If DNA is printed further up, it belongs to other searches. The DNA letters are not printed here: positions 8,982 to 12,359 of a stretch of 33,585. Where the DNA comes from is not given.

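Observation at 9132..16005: Operon encoding exported, surface-anchored poly-rubrerythrins (2 + 5 tandem modules) behind a beta-helix wall protein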

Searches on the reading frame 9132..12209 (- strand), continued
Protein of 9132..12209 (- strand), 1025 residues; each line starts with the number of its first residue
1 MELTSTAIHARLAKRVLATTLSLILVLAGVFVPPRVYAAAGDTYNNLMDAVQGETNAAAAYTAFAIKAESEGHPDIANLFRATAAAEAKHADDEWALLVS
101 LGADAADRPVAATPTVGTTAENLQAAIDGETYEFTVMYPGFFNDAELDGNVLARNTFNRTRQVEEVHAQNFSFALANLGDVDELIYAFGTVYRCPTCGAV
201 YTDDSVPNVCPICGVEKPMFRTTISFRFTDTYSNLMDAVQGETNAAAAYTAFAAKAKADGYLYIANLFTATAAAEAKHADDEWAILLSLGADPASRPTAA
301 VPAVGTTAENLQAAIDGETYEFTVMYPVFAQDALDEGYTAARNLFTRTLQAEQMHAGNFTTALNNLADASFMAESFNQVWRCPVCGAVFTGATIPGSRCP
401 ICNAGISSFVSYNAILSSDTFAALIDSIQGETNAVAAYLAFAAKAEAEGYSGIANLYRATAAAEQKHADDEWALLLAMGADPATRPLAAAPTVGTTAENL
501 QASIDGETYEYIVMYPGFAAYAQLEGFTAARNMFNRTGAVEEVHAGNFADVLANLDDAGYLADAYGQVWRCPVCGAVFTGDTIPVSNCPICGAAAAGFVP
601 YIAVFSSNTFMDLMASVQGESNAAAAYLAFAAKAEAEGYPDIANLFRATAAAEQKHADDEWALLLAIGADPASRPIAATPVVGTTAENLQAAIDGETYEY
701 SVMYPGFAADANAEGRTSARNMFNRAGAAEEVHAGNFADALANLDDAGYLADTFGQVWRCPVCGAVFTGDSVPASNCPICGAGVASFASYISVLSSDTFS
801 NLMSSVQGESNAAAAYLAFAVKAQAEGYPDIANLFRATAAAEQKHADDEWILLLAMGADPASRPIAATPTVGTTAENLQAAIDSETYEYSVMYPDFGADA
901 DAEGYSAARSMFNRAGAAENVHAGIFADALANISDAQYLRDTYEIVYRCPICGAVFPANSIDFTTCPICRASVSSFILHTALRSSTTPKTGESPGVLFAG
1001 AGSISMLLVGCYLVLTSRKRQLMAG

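Call 64: find_encoding_contigs(protein=P0011, flank=7000, max_places=1)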
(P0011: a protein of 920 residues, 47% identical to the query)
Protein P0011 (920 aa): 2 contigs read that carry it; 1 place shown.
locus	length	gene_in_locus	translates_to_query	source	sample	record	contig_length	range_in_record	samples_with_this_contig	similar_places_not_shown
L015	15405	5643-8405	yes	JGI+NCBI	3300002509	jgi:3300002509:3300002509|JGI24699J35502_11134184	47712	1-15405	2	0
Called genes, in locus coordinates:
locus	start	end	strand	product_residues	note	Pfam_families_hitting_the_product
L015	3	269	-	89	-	?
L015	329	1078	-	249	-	PF00535:Glycos_transf_2, PF10111:Glyco_tranf_2_2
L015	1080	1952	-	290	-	PF13310:Virulence_RhuM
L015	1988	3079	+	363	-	PF01053:Cys_Met_Meta_PP (weak), PF00155:Aminotran_1_2, PF04864:Alliinase_C (weak)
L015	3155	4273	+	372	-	PF13242:Hydrolase_like, PF00475:IGPD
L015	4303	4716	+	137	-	-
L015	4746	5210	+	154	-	PF05036:SPOR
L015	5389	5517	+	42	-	-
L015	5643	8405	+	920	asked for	PF02915:Rubrerythrin, PF23458:DUF7130 (faint), PF21349:RUBY_RBDX (faint), PF00210:Ferritin, PF02915:Rubrerythrin, PF05345:He_PIG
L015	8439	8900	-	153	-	PF04313:HSDR_N (weak), PF13588:HSDR_N_2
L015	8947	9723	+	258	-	PF01048:PNP_UDP_1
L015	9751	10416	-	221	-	PF00072:Response_reg, PF23198:PDE8A_N (weak), PF00486:Trans_reg_C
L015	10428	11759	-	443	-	PF00512:HisKA (weak), PF02518:HATPase_c, PF13589:HATPase_c_3 (weak)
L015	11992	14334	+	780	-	PF13620:CarboxypepD_reg, PF13715:CarbopepD_reg_2, PF00593:TonB_dep_Rec_b-barrel, PF14905:OMP_b-brl_3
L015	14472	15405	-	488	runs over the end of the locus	PF00474:SSF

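Call 65: find_encoding_contigs(protein=P0012, flank=7000, max_places=1)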
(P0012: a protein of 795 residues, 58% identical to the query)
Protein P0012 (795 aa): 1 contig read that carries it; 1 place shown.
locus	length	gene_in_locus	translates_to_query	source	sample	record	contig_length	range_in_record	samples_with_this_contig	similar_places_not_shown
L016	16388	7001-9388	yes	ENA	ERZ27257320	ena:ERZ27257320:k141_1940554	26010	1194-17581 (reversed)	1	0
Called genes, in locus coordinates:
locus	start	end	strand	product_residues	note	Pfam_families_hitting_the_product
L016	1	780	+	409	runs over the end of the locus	PF02515:CoA_transf_3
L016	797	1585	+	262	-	PF00378:ECH_1, PF16113:ECH_2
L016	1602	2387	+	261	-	PF00378:ECH_1, PF16113:ECH_2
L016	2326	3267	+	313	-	PF02737:3HCDH_N, PF03446:NAD_binding_2 (faint), PF00725:3HCDH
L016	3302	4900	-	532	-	PF02384:N6_Mtase, PF07669:Eco57I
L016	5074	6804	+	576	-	PF04326:SLFN_AlbA_2, PF13412:HTH_24 (faint), PF12840:HTH_20 (faint), PF23438:DUF7123 (faint), PF08279:HTH_11 (faint)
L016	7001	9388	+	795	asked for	PF00210:Ferritin (faint), PF02915:Rubrerythrin, PF21349:RUBY_RBDX (weak), PF02915:Rubrerythrin, PF21349:RUBY_RBDX (weak), PF02915:Rubrerythrin, PF21349:RUBY_RBDX (weak), PF00404:Dockerin_1 (weak), +2 more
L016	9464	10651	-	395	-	PF00248:Aldo_ket_red, PF13183:Fer4_8 (weak), PF13187:Fer4_9, PF13237:Fer4_10 (weak), PF13534:Fer4_17 (weak)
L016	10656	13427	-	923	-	PF01966:HD (weak), PF24390:PRTase-CE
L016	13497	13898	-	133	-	-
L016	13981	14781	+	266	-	PF17746:SfsA_N, PF03749:SfsA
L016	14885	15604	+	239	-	PF13302:Acetyltransf_3, PF13420:Acetyltransf_4 (weak), PF00583:Acetyltransf_1, PF20095:DUF6485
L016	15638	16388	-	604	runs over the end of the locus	PF13540:RCC1_2, PF25390:WD40_RLD, PF00415:RCC1, PF13540:RCC1_2, PF25390:WD40_RLD, PF00415:RCC1, PF13540:RCC1_2, PF13540:RCC1_2, +5 more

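Call 74: list_cluster_members(proteins=[window:9132-12209:-, P0179, P0180, P0185, P0204, P0208, P0212, P0235, P0211, P0220])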
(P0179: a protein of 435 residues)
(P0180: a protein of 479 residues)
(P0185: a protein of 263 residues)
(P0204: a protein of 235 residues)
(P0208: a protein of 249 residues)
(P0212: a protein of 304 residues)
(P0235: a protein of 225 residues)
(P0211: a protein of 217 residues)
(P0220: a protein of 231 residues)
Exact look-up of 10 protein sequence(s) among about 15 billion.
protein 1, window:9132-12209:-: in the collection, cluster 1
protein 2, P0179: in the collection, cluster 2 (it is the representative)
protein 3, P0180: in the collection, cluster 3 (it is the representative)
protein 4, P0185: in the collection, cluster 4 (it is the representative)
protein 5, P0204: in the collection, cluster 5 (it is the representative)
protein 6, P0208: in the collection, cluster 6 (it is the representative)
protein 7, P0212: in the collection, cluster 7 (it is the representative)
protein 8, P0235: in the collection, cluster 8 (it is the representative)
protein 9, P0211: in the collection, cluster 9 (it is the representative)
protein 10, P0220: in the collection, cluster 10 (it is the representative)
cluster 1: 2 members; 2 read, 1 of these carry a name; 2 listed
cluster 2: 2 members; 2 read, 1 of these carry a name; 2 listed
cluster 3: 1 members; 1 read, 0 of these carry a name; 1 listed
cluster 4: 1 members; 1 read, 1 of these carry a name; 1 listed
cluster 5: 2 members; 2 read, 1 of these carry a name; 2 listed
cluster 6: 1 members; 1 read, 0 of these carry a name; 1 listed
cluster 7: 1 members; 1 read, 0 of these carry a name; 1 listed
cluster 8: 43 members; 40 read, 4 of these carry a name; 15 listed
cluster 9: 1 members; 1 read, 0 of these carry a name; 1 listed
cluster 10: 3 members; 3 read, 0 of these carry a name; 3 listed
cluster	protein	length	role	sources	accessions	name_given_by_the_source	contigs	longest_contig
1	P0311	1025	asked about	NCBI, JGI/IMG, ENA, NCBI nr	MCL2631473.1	MAG: hypothetical protein FWD45_00030 [Coriobacteriia bacterium] | hypothetical protein [Coriobacteriia bacterium]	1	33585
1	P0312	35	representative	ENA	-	-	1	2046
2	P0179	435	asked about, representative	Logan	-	-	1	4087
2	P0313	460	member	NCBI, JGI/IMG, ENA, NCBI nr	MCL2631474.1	MAG: hypothetical protein FWD45_00035 [Coriobacteriia bacterium] | hypothetical protein [Coriobacteriia bacterium]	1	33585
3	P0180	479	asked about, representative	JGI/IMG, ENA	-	-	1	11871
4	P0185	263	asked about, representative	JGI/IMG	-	rubrerythrin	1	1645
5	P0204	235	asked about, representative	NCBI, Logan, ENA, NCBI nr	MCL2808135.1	MAG: rubrerythrin family protein [Coriobacteriia bacterium] | rubrerythrin family protein [Coriobacteriia bacterium]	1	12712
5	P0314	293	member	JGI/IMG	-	-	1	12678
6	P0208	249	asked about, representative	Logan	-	-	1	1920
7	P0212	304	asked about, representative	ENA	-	-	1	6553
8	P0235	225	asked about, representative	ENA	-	-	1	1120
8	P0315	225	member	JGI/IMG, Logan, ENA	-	rubrerythrin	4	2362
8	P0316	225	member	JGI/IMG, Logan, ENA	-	rubrerythrin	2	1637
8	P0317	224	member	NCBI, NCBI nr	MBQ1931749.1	MAG: twin-arginine translocation signal domain-containing protein [Lachnospiraceae ... | twin-arginine translocation signal domain-containing protein [Lachnospiraceae bacterium]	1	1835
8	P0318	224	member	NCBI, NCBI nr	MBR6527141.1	MAG: twin-arginine translocation signal domain-containing protein [Lachnospiraceae ... | twin-arginine translocation signal domain-containing protein [Lachnospiraceae bacterium]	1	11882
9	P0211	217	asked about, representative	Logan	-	-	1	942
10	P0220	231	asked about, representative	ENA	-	-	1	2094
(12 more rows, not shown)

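Call 87: search_protein_families(library=ncbifam, proteins=[P0018], max_evalue=0.05)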
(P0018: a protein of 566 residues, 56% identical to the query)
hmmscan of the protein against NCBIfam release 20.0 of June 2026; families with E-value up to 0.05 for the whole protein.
P0018 (566 aa): 14 families
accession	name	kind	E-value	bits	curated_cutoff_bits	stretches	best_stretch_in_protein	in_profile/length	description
NF045783.1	Nigrythrn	equivalog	1.6e-67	227.5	340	2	296-475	25-195/202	nigerythrin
NF045767.1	RuberyRbr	equivalog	3.3e-65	219.8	200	2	298-474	7-182/194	rubrerythrin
TIGR04183.1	Por_Secre_tail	domain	1.2e-14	54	23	1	498-566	1-72/72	T9SS type A sorting domain-containing protein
NF050177.1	TapA_OM_Porphy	equivalog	2e-08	33.5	500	1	493-564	468-542/544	TapA/TapC family T9SS-dependent outer membrane protein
NF052644.1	T9SS_DNase_Rie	equivalog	1.5e-07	31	260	1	494-566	180-251/251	T9SS-dependent surface endonuclease, AS87_RS02955 family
NF033708.1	T9SS_Cterm_ChiA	domain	0.00015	21.6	40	1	515-556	1-45/55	T9SS sorting signal type C domain-containing protein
TIGR02605.1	CxxC_CxxC_SSSS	subfamily_domain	0.00071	19.6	31.3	0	449-475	6-36/52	FmdB family zinc ribbon protein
NF038131.1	choice_anch_K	domain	0.0018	18.2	30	0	147-203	86-140/169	choice-of-anchor K domain-containing protein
NF009146.0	PRK12496.1-3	equivalog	0.02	14.6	268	0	448-477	122-149/162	hypothetical protein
NF049953.1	ribbon_DG_selen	exception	0.022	14.7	130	0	256-286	139-168/172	zinc ribbon-containing (seleno)protein DG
TIGR02716.1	C20_methyl_CrtF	equivalog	0.025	13.7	276.1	0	223-255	66-98/306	bacteriochlorophyllide d C-20 methyltransferase BchU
NF011482.0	PRK14892.1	equivalog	0.028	14.3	109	0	258-303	18-62/101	putative transcription elongation factor Elf1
NF047380.1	photo_II_xxx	equivalog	0.033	14.4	80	0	375-405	40-70/75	photosystem II protein, Psb35-related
NF045720.1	rubredox_RCKP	subfamily_domain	0.047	13.3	45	0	448-475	3-28/34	RCKP-type rubredoxin-like domain-containing protein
